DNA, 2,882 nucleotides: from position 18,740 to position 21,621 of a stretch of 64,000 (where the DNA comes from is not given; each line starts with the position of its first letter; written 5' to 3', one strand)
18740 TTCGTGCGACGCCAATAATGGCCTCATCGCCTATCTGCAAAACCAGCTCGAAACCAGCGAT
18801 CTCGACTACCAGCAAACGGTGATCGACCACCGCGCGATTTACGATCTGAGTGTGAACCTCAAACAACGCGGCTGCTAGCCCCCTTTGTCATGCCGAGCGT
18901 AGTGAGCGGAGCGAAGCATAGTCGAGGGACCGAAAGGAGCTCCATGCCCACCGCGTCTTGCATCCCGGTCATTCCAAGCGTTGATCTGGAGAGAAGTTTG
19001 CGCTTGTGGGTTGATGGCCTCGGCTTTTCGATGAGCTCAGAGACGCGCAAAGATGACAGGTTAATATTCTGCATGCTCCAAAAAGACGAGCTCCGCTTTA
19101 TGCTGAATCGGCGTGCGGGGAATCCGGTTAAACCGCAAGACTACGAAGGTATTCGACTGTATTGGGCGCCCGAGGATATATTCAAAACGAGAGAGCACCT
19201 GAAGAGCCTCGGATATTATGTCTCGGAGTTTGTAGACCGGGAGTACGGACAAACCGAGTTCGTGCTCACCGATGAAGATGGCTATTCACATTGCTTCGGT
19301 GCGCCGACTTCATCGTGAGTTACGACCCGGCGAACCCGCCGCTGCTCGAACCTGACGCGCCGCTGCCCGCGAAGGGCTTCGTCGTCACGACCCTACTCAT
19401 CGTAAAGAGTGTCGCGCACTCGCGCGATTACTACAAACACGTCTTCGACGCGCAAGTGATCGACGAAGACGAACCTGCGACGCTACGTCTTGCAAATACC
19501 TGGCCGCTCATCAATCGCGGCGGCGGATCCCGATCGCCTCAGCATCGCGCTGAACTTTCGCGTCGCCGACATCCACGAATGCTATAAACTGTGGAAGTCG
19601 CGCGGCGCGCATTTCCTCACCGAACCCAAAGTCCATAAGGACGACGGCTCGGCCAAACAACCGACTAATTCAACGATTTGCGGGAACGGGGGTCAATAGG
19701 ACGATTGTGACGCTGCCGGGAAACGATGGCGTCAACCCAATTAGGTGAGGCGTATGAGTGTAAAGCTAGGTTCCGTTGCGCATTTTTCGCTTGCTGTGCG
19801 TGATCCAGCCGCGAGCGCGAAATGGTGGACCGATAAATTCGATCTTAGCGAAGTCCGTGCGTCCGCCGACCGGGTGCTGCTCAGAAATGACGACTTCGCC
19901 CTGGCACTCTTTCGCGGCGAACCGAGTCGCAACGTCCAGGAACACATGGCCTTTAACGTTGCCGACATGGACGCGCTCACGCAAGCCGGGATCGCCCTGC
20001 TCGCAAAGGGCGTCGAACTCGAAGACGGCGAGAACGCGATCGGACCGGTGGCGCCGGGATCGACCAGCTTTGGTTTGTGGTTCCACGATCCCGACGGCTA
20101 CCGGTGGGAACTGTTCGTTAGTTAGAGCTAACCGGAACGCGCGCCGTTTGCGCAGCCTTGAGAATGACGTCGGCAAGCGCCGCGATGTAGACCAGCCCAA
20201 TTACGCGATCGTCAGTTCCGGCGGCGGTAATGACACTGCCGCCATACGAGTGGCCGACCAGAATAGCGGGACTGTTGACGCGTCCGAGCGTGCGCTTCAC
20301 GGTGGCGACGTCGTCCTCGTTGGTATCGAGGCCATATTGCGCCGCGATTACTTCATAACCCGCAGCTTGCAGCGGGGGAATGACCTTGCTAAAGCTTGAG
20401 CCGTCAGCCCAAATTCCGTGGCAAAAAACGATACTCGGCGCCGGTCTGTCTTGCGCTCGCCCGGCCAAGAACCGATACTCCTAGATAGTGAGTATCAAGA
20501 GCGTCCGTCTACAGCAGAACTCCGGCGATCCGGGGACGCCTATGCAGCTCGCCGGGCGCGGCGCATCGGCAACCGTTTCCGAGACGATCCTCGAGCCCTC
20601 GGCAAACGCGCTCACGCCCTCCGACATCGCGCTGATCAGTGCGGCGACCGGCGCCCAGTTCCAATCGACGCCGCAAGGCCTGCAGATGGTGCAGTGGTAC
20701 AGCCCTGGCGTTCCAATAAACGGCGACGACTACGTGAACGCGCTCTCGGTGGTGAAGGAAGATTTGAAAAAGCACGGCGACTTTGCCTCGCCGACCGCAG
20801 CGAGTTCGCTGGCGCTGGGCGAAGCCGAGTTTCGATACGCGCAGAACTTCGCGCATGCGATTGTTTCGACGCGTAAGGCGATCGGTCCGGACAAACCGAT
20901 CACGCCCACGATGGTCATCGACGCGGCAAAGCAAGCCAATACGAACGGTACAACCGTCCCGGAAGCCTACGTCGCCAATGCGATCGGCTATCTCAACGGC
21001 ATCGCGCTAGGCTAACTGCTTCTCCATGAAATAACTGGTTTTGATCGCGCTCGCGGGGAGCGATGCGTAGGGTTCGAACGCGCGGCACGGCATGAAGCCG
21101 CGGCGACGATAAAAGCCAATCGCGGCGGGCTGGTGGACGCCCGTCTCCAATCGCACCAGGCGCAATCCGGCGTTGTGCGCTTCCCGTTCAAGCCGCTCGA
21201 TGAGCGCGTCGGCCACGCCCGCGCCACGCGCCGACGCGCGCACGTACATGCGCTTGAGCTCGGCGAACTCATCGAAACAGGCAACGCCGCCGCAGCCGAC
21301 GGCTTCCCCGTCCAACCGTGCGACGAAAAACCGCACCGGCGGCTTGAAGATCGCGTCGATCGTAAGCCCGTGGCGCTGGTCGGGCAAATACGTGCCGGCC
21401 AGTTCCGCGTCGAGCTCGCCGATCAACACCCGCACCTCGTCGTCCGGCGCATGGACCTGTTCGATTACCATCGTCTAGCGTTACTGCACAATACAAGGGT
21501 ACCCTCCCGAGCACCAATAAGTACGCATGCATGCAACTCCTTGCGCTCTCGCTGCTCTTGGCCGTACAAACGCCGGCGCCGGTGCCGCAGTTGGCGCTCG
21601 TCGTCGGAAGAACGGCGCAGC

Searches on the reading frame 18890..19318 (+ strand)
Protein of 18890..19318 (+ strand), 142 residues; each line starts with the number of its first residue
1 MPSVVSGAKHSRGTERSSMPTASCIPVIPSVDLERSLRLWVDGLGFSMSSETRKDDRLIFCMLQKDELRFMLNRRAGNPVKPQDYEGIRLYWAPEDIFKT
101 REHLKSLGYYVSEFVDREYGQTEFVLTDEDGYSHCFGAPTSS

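Call 56: search_protein_families(library=ncbifam, proteins=[window:18890-19318:+], max_evalue=0.01)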
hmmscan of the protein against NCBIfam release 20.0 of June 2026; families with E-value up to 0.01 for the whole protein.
window:18890-19318:+ (142 aa): 0 families

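Call 66: search_protein_families(library=pfam, proteins=[window:18890-19318:+], max_evalue=0.001)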
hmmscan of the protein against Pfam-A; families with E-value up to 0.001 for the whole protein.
window:18890-19318:+ (142 aa): 1 family
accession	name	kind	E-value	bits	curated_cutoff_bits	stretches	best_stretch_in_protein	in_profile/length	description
PF00903.31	Glyoxalase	-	1.7e-07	32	20.6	1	28-133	7-118/121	Glyoxalase/Bleomycin resistance protein/Dioxygenase superfamily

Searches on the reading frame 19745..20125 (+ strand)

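Call 66: search_protein_families(library=pfam, proteins=[window:19745-20125:+], max_evalue=0.001)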
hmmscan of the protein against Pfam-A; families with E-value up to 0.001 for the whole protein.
window:19745-20125:+ (126 aa): 2 families
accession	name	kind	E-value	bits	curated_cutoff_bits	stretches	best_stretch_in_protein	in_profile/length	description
PF00903.31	Glyoxalase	-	1.2e-10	42.3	20.6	1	11-123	2-121/121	Glyoxalase/Bleomycin resistance protein/Dioxygenase superfamily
PF18029.7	Glyoxalase_6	-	0.00022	22.3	23.6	1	15-123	3-105/106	Glyoxalase-like domain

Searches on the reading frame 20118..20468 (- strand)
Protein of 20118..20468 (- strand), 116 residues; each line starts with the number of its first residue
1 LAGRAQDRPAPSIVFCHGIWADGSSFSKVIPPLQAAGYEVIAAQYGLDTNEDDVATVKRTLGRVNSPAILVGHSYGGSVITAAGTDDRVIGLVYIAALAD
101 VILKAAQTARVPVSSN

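Call 66: search_protein_families(library=pfam, proteins=[window:20118-20468:-], max_evalue=0.001)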
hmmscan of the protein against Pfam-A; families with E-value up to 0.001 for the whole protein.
window:20118-20468:- (116 aa): 4 families
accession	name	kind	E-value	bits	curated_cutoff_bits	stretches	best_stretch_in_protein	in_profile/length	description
PF12697.13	Abhydrolase_6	-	2.8e-13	51.5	26.3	1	13-102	1-99/217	Alpha/beta hydrolase family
PF00561.26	Abhydrolase_1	-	3.5e-08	33.8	25.8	1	11-97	1-102/245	alpha/beta hydrolase fold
PF12146.15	Hydrolase_4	-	3.4e-06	27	27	0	13-104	7-116/239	Serine aminopeptidase, S33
PF12695.13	Abhydrolase_5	-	4.2e-05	23.8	27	1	12-99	1-91/164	Alpha/beta hydrolase family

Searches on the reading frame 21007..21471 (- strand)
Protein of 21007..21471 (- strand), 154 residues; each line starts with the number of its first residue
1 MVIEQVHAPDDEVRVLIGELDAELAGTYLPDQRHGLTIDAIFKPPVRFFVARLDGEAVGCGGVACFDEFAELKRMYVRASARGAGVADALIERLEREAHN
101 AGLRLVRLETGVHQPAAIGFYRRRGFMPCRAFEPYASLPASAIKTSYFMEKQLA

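Call 66: search_protein_families(library=pfam, proteins=[window:21007-21471:-], max_evalue=0.001)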
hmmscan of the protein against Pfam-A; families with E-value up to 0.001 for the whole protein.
window:21007-21471:- (154 aa): 3 families
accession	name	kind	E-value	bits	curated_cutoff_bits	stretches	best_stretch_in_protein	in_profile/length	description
PF00583.31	Acetyltransf_1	-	9.2e-18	65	20.7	1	32-126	19-116/116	Acetyltransferase (GNAT) family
PF13508.13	Acetyltransf_7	-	5e-16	59.3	27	1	46-127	3-83/84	Acetyltransferase (GNAT) domain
PF13673.13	Acetyltransf_10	-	5.8e-10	39.7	23.6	1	45-129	30-110/128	Acetyltransferase (GNAT) domain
